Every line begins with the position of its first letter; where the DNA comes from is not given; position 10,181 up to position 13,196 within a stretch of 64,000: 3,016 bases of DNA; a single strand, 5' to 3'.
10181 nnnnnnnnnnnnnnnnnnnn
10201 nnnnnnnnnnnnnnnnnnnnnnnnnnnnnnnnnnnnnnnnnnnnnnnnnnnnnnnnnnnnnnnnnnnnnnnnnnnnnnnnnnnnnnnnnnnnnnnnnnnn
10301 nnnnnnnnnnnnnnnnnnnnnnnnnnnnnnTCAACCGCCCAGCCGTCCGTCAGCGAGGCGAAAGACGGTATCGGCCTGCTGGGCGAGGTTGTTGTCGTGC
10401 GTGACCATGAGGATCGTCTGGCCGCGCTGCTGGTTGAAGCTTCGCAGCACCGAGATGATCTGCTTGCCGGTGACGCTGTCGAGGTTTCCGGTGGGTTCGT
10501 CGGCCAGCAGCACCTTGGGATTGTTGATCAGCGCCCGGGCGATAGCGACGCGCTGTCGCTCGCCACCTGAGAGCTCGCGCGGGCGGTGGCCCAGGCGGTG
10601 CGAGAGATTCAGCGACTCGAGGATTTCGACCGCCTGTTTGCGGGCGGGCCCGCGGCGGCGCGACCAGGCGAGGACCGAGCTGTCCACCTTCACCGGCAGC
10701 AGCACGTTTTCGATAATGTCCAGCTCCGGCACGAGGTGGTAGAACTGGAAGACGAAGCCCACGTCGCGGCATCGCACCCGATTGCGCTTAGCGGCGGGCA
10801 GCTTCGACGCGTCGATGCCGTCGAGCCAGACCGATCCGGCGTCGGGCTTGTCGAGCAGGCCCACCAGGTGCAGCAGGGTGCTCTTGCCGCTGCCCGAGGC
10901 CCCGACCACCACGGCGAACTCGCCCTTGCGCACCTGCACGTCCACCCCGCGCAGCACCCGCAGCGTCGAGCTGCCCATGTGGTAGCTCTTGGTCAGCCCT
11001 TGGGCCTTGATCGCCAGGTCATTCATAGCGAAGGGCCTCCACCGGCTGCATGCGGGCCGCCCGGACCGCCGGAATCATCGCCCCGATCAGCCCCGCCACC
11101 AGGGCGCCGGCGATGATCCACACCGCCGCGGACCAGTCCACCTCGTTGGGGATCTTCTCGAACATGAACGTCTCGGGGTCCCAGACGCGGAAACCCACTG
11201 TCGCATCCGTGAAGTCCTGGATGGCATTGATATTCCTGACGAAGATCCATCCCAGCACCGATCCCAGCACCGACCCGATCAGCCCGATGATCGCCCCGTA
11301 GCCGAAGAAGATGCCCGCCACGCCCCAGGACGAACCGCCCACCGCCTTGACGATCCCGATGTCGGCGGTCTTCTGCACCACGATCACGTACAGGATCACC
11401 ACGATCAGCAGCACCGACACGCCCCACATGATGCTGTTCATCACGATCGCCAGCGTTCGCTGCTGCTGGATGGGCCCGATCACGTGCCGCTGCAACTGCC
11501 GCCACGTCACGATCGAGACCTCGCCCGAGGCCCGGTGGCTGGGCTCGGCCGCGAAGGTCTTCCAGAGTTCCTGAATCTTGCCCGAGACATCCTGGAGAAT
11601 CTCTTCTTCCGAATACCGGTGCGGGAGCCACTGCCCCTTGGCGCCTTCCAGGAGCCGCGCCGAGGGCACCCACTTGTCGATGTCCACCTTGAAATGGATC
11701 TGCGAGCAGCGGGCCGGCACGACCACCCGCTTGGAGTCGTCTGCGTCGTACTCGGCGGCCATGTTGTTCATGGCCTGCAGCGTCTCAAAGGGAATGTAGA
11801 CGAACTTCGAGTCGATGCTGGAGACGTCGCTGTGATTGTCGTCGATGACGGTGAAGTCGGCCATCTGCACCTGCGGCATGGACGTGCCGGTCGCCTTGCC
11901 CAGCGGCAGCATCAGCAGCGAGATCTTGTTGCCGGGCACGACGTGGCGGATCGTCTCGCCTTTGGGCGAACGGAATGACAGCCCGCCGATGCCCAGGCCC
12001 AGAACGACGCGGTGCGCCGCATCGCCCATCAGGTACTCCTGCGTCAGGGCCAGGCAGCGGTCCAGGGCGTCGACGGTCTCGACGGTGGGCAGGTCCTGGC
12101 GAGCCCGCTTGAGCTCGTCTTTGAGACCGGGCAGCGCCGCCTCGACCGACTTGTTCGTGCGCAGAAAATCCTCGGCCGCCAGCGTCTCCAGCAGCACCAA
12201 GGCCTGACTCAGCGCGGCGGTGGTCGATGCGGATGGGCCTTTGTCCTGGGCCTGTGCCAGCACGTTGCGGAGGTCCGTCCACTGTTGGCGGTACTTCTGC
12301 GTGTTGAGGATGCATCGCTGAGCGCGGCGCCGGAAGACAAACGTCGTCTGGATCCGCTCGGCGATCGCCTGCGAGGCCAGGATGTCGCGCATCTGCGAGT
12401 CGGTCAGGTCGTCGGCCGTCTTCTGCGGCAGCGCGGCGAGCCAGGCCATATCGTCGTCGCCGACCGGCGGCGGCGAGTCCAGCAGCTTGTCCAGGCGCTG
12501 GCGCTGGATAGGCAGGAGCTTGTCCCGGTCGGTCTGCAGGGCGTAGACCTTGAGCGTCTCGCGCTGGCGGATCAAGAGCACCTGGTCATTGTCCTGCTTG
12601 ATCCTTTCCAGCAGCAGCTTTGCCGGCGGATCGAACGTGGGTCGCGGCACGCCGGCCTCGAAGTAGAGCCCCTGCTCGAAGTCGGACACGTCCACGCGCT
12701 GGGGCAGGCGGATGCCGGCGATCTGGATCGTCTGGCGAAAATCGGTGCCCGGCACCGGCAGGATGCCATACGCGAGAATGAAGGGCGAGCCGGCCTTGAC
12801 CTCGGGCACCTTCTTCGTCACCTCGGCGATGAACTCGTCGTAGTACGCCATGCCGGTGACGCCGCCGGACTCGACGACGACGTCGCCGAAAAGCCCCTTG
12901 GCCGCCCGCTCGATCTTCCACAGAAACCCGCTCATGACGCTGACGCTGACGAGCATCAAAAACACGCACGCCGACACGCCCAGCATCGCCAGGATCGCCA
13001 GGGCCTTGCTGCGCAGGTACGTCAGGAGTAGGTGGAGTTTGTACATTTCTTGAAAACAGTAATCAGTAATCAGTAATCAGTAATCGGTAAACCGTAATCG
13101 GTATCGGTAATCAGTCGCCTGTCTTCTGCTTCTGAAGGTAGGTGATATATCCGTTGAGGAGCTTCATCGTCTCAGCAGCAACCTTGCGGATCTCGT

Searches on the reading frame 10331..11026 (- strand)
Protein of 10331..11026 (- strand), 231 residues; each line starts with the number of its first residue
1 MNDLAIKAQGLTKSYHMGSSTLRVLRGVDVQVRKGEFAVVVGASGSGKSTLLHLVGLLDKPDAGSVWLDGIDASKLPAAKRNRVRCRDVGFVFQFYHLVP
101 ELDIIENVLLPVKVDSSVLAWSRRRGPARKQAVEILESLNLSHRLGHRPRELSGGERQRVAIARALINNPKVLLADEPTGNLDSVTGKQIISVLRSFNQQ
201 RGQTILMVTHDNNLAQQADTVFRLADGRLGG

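Call 10: search_protein_families(library=pfam, proteins=[window:10331-11026:-])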
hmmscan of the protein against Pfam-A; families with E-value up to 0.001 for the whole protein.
window:10331-11026:- (231 aa): 5 families
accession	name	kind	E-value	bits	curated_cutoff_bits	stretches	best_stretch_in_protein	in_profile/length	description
PF00005.33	ABC_tran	-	6.8e-33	114.6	25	1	25-179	1-136/137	ABC transporter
PF02463.25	SMC_N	-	1.4e-06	28.3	40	0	144-225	129-212/220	RecF/RecN/SMC N terminal domain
PF13304.12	AAA_21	-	4.5e-06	27.4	27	0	37-58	1-22/304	AAA domain, putative AbiEii toxin, Type IV TA system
PF13555.12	AAA_29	-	0.0006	20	27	0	28-52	15-39/61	P-loop containing region of AAA domain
PF13481.12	AAA_25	-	0.00083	19.5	27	0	33-52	31-50/195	AAA domain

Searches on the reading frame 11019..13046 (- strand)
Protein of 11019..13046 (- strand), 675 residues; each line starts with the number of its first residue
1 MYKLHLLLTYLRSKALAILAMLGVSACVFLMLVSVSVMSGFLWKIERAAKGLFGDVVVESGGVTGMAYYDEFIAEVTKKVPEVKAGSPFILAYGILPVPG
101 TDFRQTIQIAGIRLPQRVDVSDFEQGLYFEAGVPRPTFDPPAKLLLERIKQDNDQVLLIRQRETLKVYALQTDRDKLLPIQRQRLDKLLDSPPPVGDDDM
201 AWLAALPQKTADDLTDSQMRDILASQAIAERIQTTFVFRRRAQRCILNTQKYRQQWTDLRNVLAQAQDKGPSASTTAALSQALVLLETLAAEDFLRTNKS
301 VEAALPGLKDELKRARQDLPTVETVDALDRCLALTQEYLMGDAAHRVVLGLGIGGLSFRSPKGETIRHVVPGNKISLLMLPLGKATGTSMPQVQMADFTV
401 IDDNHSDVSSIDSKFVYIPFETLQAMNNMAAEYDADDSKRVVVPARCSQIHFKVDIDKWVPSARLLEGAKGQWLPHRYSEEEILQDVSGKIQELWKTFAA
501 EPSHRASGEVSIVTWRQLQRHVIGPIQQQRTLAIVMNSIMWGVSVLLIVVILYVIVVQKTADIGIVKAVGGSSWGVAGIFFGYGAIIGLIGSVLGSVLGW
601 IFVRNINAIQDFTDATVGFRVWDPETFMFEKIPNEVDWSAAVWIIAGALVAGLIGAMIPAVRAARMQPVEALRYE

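Call 10: search_protein_families(library=pfam, proteins=[window:11019-13046:-])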
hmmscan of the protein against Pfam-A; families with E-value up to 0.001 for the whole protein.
window:11019-13046:- (675 aa): 1 family
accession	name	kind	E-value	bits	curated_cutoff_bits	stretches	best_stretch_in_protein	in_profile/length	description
PF02687.27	FtsX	-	4.6e-13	49.7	25.5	1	536-668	3-120/120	FtsX-like permease C-terminal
